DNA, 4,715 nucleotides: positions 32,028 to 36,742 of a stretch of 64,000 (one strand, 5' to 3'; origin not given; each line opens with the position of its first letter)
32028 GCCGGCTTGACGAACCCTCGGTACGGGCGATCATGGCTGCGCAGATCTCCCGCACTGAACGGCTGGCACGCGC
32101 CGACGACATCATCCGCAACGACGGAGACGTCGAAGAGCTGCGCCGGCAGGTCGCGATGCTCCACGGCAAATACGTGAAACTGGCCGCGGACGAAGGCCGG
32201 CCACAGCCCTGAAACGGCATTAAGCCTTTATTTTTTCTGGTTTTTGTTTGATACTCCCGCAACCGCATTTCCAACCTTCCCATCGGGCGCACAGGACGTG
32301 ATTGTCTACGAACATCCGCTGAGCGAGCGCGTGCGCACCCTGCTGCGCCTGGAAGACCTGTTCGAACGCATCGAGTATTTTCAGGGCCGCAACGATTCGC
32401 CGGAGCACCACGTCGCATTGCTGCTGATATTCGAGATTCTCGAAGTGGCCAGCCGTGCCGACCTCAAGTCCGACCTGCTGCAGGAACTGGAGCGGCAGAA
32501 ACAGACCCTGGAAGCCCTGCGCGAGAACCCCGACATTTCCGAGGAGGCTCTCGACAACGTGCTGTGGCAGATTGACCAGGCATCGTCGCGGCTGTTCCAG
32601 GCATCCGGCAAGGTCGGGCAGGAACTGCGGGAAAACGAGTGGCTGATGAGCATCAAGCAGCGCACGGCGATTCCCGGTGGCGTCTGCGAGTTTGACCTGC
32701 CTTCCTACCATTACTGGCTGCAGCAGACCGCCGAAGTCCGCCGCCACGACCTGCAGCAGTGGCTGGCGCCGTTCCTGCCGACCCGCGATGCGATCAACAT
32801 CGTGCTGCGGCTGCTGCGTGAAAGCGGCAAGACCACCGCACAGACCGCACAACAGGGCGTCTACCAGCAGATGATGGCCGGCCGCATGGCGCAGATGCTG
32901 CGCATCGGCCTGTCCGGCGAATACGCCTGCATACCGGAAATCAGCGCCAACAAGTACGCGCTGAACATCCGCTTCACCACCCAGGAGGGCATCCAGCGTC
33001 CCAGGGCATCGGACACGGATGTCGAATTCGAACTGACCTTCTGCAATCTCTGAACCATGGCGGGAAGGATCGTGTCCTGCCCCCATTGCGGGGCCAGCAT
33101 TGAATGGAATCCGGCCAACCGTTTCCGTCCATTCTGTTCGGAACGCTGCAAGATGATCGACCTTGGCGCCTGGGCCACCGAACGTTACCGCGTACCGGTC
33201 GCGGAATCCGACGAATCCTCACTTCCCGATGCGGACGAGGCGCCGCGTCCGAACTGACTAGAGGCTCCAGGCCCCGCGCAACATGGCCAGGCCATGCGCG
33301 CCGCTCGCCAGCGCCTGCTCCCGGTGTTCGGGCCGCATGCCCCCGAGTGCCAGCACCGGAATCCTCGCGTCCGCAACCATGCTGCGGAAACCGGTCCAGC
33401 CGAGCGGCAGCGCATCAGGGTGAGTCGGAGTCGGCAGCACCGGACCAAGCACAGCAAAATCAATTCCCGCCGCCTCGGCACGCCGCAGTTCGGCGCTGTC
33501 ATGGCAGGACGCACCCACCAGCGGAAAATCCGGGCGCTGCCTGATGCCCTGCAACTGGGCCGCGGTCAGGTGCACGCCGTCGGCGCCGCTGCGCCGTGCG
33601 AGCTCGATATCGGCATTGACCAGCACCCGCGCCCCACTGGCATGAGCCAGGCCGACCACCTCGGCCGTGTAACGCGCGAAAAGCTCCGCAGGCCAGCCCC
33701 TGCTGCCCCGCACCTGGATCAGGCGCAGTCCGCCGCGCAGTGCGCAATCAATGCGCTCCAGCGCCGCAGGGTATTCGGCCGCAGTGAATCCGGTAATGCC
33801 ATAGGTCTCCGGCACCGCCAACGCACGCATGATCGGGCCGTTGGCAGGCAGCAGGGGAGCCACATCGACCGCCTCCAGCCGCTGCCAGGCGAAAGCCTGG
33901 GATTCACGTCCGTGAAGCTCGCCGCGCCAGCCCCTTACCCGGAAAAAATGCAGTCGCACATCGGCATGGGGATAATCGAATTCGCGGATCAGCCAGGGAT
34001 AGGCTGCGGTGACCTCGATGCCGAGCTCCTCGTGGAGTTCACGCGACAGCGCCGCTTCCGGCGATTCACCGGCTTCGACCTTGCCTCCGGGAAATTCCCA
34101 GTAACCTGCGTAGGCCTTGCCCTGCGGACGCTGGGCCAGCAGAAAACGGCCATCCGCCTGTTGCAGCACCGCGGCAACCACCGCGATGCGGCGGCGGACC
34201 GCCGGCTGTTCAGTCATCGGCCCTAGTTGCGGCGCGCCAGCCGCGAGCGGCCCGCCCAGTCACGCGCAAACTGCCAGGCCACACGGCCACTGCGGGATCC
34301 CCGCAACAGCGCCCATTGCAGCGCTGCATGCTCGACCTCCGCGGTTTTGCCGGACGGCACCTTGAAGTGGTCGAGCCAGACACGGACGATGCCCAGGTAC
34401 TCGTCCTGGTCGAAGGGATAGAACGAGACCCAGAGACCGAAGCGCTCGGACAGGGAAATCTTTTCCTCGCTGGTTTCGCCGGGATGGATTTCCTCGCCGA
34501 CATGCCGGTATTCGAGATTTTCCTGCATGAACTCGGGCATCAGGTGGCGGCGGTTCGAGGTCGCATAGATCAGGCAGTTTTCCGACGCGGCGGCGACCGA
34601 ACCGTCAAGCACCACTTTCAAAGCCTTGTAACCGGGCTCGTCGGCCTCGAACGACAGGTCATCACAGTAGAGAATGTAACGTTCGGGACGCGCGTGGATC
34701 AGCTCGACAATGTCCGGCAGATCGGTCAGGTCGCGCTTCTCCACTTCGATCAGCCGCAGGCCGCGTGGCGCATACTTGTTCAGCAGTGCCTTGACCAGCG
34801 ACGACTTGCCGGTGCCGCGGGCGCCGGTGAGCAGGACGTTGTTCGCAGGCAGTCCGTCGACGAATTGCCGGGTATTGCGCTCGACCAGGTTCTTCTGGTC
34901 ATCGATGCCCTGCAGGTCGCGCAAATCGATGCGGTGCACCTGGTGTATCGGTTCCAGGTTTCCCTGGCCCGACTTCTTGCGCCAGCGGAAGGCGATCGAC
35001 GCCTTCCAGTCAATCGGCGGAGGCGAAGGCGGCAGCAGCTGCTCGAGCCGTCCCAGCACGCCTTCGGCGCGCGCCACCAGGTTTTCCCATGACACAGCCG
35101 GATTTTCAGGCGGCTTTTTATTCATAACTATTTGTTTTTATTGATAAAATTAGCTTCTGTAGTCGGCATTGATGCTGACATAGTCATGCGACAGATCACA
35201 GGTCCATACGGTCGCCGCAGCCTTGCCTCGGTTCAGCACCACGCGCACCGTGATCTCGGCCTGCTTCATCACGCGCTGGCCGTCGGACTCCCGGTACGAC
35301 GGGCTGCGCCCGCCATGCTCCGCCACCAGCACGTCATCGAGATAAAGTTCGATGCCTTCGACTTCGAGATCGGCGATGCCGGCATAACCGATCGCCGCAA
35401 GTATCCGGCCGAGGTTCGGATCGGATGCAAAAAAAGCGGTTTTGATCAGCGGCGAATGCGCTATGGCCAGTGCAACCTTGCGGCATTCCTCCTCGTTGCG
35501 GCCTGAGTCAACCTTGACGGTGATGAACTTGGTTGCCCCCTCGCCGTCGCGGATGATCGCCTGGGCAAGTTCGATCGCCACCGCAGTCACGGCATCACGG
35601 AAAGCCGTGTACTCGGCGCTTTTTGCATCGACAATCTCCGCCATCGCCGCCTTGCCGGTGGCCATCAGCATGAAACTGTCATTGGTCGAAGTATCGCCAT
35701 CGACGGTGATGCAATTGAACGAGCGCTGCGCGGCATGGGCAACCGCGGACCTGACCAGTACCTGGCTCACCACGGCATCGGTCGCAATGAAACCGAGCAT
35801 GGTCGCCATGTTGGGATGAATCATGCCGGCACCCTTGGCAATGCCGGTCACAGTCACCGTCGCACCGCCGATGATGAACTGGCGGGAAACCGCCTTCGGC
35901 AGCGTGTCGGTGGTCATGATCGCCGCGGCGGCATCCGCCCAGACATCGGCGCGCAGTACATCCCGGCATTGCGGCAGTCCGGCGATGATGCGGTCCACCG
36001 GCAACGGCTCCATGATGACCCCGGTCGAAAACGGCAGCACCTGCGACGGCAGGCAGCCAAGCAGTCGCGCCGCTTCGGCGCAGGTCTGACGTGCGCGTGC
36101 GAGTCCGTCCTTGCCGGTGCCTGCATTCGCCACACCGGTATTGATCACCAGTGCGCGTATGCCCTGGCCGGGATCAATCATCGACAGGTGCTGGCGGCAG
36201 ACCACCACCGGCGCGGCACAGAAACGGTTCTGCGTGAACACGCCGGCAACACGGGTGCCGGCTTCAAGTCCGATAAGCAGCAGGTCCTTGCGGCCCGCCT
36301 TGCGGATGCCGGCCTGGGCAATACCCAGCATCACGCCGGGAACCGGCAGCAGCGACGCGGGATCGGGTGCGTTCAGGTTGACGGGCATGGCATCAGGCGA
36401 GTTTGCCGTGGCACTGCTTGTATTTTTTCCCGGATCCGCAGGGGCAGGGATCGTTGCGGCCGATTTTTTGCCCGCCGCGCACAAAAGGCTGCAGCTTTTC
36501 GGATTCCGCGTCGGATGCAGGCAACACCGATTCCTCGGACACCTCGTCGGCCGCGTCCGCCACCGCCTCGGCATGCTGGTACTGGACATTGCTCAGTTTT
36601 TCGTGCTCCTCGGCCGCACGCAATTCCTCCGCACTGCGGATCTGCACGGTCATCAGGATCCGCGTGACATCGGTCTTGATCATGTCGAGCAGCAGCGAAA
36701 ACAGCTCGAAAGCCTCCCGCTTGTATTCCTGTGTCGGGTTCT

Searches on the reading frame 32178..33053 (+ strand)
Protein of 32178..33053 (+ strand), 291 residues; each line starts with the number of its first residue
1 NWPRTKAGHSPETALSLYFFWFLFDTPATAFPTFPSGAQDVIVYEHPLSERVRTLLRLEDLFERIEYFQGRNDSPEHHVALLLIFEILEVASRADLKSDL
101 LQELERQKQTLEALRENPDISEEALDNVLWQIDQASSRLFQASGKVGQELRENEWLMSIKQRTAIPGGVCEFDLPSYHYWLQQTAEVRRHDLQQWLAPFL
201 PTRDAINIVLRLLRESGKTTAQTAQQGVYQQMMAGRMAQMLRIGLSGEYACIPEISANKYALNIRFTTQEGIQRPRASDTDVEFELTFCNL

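Call 12: search_protein_families(library=pfam, proteins=[window:32178-33053:+])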
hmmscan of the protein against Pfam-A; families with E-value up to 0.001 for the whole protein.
window:32178-33053:+ (291 aa): 1 family
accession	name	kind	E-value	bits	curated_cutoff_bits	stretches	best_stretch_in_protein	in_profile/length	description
PF07072.16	ZapD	-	4.5e-86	288.4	27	1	56-265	1-210/210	Cell division protein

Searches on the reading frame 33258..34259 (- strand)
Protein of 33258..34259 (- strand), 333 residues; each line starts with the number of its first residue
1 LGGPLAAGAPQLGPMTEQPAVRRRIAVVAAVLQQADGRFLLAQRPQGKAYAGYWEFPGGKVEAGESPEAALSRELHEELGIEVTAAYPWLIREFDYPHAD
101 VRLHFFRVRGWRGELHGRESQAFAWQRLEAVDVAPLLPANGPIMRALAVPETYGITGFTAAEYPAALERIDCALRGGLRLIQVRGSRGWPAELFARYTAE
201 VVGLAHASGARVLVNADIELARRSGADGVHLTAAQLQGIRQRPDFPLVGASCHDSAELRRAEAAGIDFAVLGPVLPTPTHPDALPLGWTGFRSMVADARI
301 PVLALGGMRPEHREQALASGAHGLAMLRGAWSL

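Call 12: search_protein_families(library=pfam, proteins=[window:33258-34259:-])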
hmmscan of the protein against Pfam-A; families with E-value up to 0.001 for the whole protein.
window:33258-34259:- (333 aa): 4 families
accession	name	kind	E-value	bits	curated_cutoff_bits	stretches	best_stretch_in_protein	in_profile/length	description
PF02581.23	TMP-TENI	-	9.3e-38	129.8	27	1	163-329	11-179/180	Thiamine monophosphate synthase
PF00293.34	NUDIX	-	1.2e-21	77.6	21.1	1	26-145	4-132/134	NUDIX domain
PF14815.12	NUDIX_4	-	1.9e-19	70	35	1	29-145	2-112/113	NUDIX domain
PF22327.2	Nudt16-like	-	0.00021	21.7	27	1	52-85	33-67/161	U8 snoRNA-decapping enzyme-like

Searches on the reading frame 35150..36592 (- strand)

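Call 12: search_protein_families(library=pfam, proteins=[window:35150-36592:-])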
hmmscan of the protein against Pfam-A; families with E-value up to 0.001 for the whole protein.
window:35150-36592:- (480 aa): 1 family
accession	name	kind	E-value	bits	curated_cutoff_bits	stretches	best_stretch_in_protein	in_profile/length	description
PF01960.23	ArgJ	-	2.1e-145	484.6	32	1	91-480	4-377/377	ArgJ family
